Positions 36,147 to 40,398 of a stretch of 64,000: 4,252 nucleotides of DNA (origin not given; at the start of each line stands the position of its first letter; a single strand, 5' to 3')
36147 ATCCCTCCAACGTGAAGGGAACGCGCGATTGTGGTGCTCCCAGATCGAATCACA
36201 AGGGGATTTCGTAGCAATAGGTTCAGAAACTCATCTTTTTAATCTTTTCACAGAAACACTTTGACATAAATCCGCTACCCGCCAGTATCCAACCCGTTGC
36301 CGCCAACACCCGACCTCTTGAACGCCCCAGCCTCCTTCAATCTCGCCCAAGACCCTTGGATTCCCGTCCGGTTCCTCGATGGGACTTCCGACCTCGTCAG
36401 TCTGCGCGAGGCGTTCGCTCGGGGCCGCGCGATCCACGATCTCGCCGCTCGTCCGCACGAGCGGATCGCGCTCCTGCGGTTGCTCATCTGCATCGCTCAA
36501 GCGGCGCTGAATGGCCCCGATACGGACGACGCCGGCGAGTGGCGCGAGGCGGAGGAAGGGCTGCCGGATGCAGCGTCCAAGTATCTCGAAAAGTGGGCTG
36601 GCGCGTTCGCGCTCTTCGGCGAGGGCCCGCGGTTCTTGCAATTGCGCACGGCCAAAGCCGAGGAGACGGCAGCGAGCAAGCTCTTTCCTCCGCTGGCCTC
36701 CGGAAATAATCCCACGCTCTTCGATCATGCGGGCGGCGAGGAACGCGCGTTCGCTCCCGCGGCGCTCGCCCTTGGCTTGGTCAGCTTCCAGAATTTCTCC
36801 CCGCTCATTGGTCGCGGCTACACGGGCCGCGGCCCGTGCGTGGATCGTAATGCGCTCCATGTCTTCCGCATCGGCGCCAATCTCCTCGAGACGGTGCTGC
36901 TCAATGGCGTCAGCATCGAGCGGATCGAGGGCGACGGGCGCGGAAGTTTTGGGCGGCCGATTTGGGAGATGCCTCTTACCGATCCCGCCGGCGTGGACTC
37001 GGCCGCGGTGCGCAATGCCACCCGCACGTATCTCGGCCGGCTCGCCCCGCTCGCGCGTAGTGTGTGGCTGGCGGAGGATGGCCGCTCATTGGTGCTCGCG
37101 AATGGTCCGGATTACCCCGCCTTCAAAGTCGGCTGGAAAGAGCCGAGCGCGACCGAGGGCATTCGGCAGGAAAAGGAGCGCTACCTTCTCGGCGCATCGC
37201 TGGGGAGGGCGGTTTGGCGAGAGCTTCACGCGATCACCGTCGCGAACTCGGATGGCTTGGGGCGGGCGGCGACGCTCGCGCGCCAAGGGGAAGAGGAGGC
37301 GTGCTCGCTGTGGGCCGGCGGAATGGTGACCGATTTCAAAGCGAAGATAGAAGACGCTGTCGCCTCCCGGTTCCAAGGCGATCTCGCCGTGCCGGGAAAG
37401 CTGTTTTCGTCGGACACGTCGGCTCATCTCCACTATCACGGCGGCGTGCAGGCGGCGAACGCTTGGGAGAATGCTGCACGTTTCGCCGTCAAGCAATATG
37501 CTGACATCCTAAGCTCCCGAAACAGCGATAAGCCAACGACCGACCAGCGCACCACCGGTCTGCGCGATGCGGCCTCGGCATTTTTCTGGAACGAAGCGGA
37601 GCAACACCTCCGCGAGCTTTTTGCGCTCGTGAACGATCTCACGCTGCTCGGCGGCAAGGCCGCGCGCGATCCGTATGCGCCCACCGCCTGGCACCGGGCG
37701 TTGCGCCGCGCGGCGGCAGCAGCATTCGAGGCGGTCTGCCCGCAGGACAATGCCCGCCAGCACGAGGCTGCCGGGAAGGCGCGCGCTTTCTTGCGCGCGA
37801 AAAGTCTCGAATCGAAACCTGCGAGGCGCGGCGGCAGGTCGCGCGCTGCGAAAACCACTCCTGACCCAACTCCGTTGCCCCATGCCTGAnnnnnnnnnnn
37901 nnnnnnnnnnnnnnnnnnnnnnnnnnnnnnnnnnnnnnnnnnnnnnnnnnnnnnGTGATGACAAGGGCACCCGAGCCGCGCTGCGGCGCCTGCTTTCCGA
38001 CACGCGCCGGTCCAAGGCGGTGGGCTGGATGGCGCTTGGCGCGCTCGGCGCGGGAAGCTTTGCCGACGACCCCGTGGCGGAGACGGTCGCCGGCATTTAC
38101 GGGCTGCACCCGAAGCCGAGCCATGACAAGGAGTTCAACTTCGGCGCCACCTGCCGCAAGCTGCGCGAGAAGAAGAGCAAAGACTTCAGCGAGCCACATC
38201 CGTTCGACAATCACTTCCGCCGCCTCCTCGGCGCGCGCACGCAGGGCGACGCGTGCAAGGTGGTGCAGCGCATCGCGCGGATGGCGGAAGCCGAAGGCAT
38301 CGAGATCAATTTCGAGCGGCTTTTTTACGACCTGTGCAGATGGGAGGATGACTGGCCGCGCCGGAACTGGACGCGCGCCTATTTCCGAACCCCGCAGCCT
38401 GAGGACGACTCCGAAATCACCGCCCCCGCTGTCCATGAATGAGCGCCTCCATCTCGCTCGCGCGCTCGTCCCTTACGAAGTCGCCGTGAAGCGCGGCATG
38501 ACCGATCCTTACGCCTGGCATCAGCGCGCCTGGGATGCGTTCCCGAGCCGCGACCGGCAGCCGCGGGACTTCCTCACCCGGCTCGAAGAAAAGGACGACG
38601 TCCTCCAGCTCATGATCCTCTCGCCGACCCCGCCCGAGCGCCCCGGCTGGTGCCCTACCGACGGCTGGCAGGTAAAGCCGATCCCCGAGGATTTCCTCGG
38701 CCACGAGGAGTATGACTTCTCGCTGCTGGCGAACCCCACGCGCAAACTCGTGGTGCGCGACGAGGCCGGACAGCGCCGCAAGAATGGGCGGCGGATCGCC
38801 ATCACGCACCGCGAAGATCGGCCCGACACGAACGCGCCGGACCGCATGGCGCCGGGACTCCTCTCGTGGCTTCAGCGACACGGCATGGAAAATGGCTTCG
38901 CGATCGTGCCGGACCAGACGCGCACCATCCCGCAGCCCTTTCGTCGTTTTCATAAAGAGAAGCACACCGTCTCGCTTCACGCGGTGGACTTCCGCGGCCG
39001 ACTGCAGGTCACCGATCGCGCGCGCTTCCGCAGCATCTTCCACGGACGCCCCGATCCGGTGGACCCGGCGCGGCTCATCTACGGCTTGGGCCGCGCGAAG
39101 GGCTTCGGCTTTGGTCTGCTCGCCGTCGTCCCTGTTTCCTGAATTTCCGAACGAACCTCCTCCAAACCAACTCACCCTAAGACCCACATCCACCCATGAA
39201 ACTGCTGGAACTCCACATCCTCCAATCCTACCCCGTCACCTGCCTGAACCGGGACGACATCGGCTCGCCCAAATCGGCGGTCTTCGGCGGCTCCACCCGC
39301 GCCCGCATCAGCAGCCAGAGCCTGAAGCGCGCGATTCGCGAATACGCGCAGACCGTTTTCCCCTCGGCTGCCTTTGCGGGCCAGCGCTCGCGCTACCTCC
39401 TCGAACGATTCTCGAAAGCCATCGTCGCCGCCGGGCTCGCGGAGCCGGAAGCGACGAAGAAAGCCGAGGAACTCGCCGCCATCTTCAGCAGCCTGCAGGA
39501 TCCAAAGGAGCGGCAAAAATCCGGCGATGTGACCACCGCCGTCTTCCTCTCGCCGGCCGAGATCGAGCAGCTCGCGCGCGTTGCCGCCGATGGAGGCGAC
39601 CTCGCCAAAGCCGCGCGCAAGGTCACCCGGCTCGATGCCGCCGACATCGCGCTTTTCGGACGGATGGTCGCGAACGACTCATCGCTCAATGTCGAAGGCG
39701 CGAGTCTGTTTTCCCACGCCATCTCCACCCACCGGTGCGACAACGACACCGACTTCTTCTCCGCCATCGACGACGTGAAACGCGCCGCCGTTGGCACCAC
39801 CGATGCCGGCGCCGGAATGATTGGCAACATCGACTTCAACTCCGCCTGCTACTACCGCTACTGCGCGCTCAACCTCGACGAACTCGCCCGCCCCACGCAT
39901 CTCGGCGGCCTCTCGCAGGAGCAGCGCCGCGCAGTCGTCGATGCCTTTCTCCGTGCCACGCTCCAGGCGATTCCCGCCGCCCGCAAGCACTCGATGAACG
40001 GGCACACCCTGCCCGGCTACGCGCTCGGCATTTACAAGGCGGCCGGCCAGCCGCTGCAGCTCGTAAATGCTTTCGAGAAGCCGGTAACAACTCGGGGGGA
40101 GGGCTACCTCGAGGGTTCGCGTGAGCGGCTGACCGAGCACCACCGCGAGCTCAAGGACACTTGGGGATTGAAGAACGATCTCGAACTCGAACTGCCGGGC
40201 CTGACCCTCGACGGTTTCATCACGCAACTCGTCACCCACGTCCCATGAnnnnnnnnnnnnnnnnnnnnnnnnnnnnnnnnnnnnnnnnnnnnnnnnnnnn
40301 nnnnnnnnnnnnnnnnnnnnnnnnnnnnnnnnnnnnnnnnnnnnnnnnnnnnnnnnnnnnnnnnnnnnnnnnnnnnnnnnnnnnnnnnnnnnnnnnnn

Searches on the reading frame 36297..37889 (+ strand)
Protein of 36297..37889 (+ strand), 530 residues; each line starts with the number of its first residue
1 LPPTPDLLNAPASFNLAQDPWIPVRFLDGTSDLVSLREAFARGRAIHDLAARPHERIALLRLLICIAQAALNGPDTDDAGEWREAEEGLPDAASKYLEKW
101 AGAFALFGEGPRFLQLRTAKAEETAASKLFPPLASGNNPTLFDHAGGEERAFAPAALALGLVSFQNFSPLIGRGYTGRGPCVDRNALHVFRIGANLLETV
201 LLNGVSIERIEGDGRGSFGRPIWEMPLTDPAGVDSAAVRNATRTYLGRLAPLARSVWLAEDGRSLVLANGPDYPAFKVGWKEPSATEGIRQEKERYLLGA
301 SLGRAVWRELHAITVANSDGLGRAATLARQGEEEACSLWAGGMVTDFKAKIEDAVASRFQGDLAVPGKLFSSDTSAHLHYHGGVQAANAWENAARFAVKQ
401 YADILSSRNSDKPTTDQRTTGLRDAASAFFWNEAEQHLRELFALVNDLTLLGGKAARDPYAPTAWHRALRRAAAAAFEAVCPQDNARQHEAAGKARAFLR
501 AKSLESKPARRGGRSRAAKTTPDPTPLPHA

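Call 13: search_protein_families(library=ncbifam, proteins=[window:36297-37889:+])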
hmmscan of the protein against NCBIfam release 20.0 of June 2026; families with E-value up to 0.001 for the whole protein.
window:36297-37889:+ (530 aa): 2 families
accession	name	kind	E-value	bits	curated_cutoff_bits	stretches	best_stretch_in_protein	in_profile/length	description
TIGR02547.1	casA_cse1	equivalog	6.1e-45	154.1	70.05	1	15-505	1-500/504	type I-E CRISPR-associated protein Cse1/CasA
NF007247.0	PRK09693.1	equivalog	2e-10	40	576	1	15-227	2-215/502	type I-E CRISPR-associated protein Cse1/CasA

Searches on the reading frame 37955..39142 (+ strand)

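Call 15: search_protein_families(library=ncbifam, proteins=[window:37955-39142:+])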
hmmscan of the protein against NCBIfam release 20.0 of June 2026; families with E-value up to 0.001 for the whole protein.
window:37955-39142:+ (395 aa): 1 family
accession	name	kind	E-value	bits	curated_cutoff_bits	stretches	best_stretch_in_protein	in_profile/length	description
TIGR01907.1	casE_Cse3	equivalog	5.8e-23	82.3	45.2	1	178-393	14-207/208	type I-E CRISPR-associated protein Cas6/Cse3/CasE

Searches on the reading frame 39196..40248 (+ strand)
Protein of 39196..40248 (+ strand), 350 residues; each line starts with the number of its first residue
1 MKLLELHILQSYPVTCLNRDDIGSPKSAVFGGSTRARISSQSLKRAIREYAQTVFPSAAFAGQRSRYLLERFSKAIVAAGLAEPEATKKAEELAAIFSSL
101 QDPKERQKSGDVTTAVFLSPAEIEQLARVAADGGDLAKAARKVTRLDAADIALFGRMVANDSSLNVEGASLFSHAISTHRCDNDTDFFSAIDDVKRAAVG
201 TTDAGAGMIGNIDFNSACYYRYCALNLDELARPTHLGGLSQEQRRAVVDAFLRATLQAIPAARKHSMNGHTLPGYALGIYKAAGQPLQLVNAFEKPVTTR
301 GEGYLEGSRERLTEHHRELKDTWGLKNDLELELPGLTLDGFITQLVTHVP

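Call 13: search_protein_families(library=ncbifam, proteins=[window:39196-40248:+])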
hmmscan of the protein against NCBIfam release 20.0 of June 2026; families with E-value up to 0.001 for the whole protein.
window:39196-40248:+ (350 aa): 1 family
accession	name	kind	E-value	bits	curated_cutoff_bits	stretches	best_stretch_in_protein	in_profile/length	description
TIGR01869.1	casC_Cse4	exception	5.6e-76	256.5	178.05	1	3-323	2-325/325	type I-E CRISPR-associated protein Cas7/Cse4/CasC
